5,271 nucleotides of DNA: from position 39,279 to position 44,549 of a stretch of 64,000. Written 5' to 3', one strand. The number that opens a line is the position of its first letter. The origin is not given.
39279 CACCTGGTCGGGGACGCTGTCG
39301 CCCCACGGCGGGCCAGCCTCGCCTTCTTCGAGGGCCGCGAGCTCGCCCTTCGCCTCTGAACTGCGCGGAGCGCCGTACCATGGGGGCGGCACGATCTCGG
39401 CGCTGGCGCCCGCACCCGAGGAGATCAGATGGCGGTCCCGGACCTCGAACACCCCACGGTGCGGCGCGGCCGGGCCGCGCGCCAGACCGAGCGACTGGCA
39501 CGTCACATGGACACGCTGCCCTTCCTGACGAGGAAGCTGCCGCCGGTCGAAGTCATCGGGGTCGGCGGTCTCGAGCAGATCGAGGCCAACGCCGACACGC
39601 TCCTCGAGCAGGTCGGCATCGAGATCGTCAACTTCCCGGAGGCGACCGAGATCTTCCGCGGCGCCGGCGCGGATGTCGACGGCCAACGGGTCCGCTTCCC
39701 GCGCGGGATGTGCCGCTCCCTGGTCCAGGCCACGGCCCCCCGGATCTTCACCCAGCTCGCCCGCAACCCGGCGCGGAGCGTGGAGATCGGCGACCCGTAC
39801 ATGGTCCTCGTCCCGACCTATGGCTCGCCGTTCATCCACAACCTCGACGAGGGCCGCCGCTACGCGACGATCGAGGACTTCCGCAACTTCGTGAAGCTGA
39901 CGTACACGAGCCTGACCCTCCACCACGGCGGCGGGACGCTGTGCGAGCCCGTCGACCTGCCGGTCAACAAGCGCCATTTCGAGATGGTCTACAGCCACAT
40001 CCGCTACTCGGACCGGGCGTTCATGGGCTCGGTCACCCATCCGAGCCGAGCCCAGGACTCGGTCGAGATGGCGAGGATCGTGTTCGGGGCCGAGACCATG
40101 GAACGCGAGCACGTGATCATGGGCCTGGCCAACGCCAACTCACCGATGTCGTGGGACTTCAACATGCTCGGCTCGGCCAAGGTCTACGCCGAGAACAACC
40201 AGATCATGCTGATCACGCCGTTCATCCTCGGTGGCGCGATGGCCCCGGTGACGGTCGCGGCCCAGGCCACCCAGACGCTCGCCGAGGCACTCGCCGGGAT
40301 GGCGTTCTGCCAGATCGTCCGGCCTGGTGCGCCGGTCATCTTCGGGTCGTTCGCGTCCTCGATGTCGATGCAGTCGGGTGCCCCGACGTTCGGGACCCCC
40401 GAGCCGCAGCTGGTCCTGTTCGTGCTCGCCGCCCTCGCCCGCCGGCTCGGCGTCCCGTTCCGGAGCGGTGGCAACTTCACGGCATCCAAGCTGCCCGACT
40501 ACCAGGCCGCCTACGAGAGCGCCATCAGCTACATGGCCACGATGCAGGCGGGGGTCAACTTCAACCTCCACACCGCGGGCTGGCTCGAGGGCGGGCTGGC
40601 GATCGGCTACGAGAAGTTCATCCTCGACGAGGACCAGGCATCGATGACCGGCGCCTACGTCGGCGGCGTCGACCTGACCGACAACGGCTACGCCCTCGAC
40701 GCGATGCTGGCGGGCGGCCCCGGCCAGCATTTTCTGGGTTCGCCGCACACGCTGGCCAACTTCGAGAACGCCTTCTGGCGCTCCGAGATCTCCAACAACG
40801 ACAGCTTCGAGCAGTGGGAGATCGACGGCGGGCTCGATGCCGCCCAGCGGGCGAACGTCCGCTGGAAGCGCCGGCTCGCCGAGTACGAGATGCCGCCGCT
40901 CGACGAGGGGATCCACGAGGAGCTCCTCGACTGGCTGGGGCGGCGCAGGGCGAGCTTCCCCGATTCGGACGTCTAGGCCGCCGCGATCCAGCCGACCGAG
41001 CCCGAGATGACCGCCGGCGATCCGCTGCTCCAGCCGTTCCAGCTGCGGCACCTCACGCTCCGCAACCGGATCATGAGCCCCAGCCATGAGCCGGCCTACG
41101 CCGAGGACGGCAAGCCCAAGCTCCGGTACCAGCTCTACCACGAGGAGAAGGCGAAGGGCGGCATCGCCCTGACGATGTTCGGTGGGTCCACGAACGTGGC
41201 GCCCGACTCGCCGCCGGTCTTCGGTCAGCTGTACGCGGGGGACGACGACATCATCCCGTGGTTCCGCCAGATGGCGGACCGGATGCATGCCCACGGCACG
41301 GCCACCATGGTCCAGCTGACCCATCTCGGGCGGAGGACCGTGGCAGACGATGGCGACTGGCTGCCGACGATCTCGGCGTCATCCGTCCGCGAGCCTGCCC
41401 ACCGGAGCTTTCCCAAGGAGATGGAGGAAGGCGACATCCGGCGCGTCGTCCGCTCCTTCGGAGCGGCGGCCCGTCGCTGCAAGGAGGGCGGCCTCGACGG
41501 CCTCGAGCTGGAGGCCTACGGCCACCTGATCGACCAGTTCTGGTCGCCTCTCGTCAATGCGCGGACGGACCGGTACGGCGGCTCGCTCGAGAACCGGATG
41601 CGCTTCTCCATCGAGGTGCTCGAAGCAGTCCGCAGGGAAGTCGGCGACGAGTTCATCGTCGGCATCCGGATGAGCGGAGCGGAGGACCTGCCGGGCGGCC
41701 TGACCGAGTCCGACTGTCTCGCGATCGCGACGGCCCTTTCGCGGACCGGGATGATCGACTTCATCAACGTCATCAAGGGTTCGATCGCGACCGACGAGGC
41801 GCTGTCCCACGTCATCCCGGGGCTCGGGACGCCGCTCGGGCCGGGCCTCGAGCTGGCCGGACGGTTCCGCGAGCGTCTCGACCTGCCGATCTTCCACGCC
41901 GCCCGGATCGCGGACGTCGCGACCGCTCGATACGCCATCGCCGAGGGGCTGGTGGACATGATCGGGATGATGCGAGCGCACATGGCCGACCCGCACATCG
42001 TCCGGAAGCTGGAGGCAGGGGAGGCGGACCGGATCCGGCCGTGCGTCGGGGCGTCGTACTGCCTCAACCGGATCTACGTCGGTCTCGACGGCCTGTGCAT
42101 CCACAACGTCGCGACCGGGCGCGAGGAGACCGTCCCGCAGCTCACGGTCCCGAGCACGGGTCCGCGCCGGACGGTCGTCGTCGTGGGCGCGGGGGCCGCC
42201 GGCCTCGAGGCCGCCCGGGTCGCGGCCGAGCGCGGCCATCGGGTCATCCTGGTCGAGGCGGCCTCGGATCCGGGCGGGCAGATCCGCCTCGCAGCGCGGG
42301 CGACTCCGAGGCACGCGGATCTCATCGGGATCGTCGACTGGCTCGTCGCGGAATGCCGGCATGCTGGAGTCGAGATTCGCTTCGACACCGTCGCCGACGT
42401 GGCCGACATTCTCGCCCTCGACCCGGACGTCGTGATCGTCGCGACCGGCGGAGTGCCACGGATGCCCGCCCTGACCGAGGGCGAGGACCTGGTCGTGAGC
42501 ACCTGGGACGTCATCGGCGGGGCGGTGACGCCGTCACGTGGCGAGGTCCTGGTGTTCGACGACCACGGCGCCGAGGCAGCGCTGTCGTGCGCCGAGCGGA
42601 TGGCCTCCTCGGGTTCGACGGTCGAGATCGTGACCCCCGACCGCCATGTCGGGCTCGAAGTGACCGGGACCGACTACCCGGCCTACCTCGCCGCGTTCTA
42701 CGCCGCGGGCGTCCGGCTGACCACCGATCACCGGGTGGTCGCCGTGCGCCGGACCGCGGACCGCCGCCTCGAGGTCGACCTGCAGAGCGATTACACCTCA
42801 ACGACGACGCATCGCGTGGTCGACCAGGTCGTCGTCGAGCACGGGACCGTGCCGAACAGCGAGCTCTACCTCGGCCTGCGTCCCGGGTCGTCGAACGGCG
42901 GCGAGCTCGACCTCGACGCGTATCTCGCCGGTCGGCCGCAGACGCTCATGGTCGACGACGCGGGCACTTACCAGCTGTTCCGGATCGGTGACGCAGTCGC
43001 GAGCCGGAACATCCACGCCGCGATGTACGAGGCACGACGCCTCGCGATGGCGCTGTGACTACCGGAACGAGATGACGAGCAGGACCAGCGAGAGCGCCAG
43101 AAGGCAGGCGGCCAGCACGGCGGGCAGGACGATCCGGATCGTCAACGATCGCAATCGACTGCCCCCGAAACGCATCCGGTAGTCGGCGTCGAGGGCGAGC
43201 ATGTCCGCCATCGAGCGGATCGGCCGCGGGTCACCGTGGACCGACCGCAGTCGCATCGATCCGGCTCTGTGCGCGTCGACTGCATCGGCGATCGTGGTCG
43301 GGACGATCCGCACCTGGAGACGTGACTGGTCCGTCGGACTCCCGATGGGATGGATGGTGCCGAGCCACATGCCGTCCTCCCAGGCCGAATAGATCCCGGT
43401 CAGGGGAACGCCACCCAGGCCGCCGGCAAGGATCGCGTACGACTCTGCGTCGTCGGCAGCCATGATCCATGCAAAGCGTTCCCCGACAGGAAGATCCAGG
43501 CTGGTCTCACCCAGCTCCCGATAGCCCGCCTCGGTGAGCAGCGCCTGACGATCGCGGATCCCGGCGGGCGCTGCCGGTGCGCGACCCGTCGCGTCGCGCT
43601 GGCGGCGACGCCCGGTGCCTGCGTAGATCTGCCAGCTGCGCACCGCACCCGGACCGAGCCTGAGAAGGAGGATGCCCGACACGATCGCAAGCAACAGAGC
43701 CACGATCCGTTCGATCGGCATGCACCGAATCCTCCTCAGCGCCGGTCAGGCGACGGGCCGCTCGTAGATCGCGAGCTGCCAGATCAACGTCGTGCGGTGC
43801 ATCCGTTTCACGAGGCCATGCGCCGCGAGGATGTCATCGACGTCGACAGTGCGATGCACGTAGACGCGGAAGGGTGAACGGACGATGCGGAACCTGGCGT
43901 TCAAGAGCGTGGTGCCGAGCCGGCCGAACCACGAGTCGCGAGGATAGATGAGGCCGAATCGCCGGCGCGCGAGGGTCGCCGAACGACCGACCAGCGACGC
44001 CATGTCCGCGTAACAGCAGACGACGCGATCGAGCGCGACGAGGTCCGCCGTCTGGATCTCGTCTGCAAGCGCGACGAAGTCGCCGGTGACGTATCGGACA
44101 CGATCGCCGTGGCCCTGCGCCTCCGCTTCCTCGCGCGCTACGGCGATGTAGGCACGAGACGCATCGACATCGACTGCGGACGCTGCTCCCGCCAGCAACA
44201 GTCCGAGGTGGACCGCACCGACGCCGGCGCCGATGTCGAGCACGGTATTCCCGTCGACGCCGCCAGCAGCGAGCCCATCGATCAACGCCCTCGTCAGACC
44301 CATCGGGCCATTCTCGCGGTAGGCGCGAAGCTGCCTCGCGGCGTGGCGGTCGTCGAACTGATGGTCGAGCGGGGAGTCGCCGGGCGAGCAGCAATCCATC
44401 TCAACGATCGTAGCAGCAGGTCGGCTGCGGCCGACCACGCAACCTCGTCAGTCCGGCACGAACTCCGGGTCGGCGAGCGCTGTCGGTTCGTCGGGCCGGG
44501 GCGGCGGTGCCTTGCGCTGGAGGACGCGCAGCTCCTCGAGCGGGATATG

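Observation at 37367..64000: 27-kb N-methylamine/betaine island built around MttB-family proteins, with no corrinoid partner and no Rieske demethylase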

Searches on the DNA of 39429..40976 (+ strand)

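Call 90: search_rna_families(sources=[L173, L109, L147, L134, L066, L089], threshold=gathering)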
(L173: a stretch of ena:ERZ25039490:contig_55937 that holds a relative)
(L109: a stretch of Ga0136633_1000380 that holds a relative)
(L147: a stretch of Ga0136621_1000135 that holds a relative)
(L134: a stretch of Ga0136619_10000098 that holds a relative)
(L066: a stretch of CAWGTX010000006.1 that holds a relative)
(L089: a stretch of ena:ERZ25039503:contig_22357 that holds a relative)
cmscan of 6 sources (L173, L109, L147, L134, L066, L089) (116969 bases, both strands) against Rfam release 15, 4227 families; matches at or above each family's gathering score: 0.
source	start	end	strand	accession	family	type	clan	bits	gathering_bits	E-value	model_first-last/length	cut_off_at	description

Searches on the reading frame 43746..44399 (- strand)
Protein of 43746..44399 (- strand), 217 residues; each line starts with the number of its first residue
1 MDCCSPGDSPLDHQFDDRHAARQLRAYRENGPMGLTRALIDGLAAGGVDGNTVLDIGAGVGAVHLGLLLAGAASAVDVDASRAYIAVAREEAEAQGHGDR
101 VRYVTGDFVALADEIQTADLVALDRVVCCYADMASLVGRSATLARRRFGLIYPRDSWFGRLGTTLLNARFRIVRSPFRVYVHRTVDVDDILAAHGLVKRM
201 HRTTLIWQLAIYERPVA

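Call 15: search_protein_families(library=pfam, proteins=[window:43746-44399:-])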
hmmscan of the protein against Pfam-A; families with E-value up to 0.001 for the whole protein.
window:43746-44399:- (217 aa): 4 families
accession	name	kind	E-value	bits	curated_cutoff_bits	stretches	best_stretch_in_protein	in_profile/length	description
PF13649.12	Methyltransf_25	-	2.5e-08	34.9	27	1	53-126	1-73/97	Methyltransferase domain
PF08241.18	Methyltransf_11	-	2.2e-07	31.8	21.2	1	54-139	1-82/95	Methyltransferase domain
PF13847.12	Methyltransf_31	-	3.9e-07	30.3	27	1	49-139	3-96/145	Methyltransferase domain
PF08242.18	Methyltransf_12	-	0.00034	21.7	30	1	54-143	1-91/98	Methyltransferase domain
